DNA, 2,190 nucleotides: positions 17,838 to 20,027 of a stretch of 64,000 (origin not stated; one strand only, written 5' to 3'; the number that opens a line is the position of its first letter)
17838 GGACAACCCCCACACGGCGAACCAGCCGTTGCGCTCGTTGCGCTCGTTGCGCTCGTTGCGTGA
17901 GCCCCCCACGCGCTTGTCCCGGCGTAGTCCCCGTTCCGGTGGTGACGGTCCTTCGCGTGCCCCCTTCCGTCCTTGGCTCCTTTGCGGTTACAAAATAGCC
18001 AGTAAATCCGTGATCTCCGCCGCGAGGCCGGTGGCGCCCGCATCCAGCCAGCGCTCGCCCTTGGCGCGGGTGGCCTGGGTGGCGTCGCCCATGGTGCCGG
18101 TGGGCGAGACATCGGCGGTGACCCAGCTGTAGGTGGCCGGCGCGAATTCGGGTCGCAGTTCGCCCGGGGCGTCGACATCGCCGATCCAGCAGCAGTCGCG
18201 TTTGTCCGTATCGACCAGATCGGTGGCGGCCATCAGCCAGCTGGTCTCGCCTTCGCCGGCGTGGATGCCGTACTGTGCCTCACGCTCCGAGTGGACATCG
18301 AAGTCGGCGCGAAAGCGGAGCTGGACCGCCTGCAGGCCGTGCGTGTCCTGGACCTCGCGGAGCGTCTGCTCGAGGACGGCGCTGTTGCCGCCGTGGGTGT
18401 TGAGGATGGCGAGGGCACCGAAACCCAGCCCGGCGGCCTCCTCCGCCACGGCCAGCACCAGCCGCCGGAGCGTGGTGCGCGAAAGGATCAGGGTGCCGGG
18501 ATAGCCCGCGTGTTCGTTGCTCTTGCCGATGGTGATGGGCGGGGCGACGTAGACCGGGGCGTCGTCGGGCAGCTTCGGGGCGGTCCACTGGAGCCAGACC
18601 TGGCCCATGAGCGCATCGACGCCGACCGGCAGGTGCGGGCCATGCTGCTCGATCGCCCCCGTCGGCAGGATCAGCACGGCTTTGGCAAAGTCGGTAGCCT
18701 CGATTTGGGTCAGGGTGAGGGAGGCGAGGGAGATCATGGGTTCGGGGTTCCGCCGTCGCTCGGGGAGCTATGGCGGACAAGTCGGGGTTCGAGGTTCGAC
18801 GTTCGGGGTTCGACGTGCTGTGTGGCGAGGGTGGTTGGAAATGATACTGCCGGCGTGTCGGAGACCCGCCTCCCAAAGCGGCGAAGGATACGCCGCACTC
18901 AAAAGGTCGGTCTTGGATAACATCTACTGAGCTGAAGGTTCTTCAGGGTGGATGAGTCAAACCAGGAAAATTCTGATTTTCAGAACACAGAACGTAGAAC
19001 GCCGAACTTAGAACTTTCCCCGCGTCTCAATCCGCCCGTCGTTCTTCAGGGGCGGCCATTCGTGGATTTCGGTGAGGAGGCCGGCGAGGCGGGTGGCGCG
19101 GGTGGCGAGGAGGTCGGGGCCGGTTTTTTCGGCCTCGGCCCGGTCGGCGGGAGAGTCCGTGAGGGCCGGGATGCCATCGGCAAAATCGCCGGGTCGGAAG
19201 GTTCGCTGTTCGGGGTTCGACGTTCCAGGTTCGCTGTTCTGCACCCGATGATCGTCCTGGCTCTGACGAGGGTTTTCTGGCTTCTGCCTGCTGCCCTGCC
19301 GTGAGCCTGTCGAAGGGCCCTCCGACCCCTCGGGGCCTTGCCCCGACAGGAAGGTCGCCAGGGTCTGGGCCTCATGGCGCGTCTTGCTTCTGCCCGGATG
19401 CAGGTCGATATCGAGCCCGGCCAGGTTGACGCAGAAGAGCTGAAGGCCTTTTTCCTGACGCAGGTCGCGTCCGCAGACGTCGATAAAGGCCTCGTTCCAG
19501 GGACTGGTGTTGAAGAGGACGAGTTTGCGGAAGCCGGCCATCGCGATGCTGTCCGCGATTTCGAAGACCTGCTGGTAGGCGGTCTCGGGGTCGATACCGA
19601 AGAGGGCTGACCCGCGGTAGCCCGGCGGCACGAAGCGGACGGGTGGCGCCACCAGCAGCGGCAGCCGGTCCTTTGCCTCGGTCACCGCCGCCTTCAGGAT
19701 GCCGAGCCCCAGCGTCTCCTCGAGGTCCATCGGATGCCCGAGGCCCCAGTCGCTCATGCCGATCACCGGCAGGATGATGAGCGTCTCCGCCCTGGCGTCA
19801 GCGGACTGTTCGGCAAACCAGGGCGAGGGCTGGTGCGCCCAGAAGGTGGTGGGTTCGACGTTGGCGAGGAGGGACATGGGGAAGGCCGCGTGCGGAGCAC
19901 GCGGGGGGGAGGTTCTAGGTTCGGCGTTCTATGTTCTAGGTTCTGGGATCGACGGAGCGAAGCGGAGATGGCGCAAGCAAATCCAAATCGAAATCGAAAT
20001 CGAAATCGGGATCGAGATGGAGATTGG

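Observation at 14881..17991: Three copies of a hairpin-dense element with inverted termini bracket single-gene cassettes at the end of the glycan locus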

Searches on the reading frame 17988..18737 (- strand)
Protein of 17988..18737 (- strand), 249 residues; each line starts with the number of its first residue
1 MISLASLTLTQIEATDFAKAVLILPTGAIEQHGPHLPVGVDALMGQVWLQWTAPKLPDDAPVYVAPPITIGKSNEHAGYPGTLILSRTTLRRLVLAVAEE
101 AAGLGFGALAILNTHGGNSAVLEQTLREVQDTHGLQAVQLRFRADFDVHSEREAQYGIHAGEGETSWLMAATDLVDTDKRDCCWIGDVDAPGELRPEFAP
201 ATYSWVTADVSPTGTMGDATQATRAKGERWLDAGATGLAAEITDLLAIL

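Call 12: search_protein_families(library=pfam, proteins=[window:17988-18737:-], max_evalue=0.01)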
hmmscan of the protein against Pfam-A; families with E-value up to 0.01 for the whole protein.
window:17988-18737:- (249 aa): 1 family
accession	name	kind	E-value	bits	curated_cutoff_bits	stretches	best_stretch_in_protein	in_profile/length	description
PF02633.19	Creatininase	-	4.6e-58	196.9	31.3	1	6-241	2-237/238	Creatinine amidohydrolase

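Call 25: find_encoding_contigs(protein=window:17991-18737:-, flank=10000, max_places=4)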
Protein window:17991-18737:- (249 aa): no gene with exactly this product is on record in the collection.

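Call 33: find_homologous_proteins(query=window:17991-18737:-, max_evalue=1e-60)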
Query window:17991-18737:- (249 aa): 588 proteins with E <= 1e-60 among 8000 candidates; the best 120 are listed.
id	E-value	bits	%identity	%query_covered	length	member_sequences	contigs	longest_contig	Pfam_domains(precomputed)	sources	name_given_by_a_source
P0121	1.5e-146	504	92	95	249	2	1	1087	PF02633.20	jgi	jgi:creatinine amidohydrolase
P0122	3.3e-82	294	56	98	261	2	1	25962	PF02633.20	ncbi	-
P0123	4.2e-81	290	58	91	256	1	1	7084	PF02633.20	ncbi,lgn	-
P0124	1.4e-78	282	57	98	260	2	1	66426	PF02633.20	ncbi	ncbi:MAG: creatininase family protein [Opitutales bacterium]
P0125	3.5e-78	280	58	98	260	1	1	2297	PF02633.20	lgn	-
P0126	1.4e-77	279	57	98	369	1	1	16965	PF02633.20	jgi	jgi:creatinine amidohydrolase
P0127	3.1e-77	277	54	97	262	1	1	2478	PF02633.20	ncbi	-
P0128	3.2e-77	277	60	90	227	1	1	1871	PF02633.20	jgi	jgi:creatinine amidohydrolase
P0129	5.5e-77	277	53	98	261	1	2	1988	PF02633.20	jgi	jgi:creatinine amidohydrolase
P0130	6.1e-77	276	58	90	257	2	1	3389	PF02633.20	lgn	-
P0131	1.0e-76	276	60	92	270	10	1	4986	PF02633.20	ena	-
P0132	2.1e-76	275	57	97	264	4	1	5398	PF02633.20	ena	-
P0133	2.5e-76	274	57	97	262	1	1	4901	PF02633.20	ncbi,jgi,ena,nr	ncbi:MAG TPA: creatininase family protein [Candidatus Sulfotelmatobacter sp.]|nr:creatininase family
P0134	2.9e-76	274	54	98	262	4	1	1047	PF02633.20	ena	-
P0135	5.0e-76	273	57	97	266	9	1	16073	PF02633.20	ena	-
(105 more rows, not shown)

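Call 34: find_encoding_contigs(protein=P0121, flank=10000, max_places=6)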
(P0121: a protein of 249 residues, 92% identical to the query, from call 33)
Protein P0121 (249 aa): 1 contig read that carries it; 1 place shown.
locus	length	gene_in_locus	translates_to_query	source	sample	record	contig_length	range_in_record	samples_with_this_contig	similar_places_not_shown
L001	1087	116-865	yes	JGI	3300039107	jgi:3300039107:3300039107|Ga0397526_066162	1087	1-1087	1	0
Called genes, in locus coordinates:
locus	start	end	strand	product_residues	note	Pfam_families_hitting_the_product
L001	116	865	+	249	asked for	PF02633:Creatininase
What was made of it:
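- The short-read contig of the relative ends inside the element (call 34). The relative's contig breaks inside the element (call 34).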

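Call 35: list_cluster_members(proteins=[P0121])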
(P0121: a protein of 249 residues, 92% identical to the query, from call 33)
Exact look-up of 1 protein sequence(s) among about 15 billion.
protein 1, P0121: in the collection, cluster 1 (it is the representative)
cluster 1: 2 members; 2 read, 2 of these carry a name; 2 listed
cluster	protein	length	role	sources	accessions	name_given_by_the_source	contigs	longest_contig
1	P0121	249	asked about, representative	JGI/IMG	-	creatinine amidohydrolase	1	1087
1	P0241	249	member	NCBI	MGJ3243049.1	MAG: creatininase family protein [Opitutales bacterium]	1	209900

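Call 79: find_encoding_contigs(protein=P0124, flank=10000, max_places=2)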
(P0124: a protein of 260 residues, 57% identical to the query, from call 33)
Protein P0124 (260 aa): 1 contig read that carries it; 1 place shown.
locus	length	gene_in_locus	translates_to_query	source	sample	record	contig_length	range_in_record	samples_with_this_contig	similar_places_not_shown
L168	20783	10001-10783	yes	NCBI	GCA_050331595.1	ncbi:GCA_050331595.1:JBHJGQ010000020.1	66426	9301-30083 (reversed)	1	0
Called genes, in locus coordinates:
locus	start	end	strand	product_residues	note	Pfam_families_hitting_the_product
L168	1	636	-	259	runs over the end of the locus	PF07963:N_methyl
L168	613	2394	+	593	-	PF00884:Sulfatase, PF01663:Phosphodiest (faint), PF16347:SGSH_C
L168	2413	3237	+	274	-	PF01513:NAD_kinase, PF20143:NAD_kinase_C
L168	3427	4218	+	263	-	PF14237:GYF_2 (weak)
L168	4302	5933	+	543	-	PF03631:Virul_fac_BrkB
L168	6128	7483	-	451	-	-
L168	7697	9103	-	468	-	PF01565:FAD_binding_4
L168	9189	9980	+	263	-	PF02633:Creatininase (faint)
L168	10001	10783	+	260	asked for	PF02633:Creatininase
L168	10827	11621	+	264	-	PF00528:BPD_transp_1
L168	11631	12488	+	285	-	PF00135:COesterase (faint), PF20434:BD-FAE, PF07859:Abhydrolase_3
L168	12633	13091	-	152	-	PF14588:YjgF_endoribonc, PF01042:Ribonuc_L-PSP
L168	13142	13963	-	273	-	PF13030:DUF3891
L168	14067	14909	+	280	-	PF00005:ABC_tran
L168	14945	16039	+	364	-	PF09084:NMT1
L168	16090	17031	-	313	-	PF03069:FmdA_AmdA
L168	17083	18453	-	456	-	PF13432:TPR_16 (weak), PF13424:TPR_12 (weak), PF00515:TPR_1 (weak), PF07719:TPR_2 (weak), PF13429:TPR_15 (weak), PF13432:TPR_16, PF14559:TPR_19, PF23914:TPR_CcmH_CycH, +17 more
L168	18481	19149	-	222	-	PF03544:TonB_C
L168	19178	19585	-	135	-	PF02472:ExbD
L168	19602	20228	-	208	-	PF01618:MotA_ExbB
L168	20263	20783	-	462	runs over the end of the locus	PF01618:MotA_ExbB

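Call 80: find_encoding_contigs(protein=P0122, flank=10000, max_places=2)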
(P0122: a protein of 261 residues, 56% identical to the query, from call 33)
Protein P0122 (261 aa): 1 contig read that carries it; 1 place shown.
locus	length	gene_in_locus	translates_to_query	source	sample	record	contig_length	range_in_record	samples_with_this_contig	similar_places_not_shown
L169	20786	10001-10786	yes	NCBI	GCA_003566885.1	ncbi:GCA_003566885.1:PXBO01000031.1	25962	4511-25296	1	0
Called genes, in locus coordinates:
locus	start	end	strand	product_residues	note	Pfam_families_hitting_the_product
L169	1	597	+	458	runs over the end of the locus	PF04107:GCS2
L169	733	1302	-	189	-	PF01842:ACT (faint), PF13291:ACT_4 (faint), PF22629:ACT_AHAS_ss (faint), PF13740:ACT_6 (weak)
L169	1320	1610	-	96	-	PF05167:DUF711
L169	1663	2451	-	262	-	PF00005:ABC_tran, PF02463:SMC_N (faint), PF13304:AAA_21 (faint)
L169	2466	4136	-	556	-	PF02129:Peptidase_S15, PF08530:PepX_C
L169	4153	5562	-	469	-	PF01565:FAD_binding_4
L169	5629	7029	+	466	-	PF07969:Amidohydro_3, PF01979:Amidohydro_1 (weak), PF07969:Amidohydro_3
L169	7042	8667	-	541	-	PF00149:Metallophos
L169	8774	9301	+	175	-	PF09933:DUF2165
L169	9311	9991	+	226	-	-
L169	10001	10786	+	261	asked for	PF02633:Creatininase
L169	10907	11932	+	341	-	PF13593:SBF_like, PF01758:SBF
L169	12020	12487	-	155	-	PF14588:YjgF_endoribonc, PF01042:Ribonuc_L-PSP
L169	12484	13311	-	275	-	PF13030:DUF3891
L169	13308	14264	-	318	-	PF03069:FmdA_AmdA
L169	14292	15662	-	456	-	PF07719:TPR_2 (faint), PF13429:TPR_15 (weak), PF13414:TPR_11 (weak), PF13432:TPR_16 (weak), PF23914:TPR_CcmH_CycH, PF00515:TPR_1 (weak), PF13432:TPR_16, PF14559:TPR_19 (weak), +11 more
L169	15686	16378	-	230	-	PF03544:TonB_C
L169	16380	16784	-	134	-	PF02472:ExbD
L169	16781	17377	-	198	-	PF01618:MotA_ExbB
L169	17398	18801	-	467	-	PF01618:MotA_ExbB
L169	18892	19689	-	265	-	PF11932:DUF3450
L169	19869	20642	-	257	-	PF01557:FAA_hydrolase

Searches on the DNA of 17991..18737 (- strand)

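Call 53: search_rna_families(sources=[L021, L022, L028, L100, L109, L120, L057, L032, L106, L003, L125, L152, L153, L147, L161, L001], threshold=evalue, max_evalue=0.1)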
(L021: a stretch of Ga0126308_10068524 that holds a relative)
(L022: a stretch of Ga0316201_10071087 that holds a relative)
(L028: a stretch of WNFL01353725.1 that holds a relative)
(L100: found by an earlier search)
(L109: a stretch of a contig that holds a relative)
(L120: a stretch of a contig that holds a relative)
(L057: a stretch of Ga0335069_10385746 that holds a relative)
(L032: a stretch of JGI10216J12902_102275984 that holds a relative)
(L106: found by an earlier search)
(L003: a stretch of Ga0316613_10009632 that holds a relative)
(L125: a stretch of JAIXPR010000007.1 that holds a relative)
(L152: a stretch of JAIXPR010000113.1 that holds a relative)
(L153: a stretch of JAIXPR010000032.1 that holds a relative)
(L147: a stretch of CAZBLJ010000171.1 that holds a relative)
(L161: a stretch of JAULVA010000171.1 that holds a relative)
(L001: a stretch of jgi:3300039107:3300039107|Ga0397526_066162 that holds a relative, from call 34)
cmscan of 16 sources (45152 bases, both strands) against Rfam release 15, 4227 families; matches with E-value up to 0.1: 2.
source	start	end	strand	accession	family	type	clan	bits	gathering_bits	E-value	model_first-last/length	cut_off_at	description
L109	596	752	+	RF03792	MIR6462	Gene; miRNA;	-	39.5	96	0.0012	1-119/119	no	MIR6462 microRNA precursor family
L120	1131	1201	-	RF03356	mir-4782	Gene; miRNA;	-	36.7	100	0.0026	1-79/79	no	mir-4782 microRNA precursor family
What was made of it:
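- On Rfam RNA families: The module-bearing loci also gave nothing real (call 53).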

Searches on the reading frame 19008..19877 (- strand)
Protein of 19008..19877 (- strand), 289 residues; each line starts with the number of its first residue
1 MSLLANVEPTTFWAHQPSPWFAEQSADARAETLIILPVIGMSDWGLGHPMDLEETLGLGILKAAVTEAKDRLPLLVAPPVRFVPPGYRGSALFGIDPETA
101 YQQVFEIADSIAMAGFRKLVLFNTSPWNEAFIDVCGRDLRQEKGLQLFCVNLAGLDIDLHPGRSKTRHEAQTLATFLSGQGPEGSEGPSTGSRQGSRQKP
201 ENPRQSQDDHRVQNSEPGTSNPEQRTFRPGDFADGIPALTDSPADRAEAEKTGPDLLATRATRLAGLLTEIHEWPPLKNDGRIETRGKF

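Call 12: search_protein_families(library=pfam, proteins=[window:19008-19877:-], max_evalue=0.01)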
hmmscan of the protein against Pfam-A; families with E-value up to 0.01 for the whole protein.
window:19008-19877:- (289 aa): 1 family
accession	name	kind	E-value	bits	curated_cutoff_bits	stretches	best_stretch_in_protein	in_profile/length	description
PF02633.19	Creatininase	-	5.6e-09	36.2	31.3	1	50-147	34-131/238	Creatinine amidohydrolase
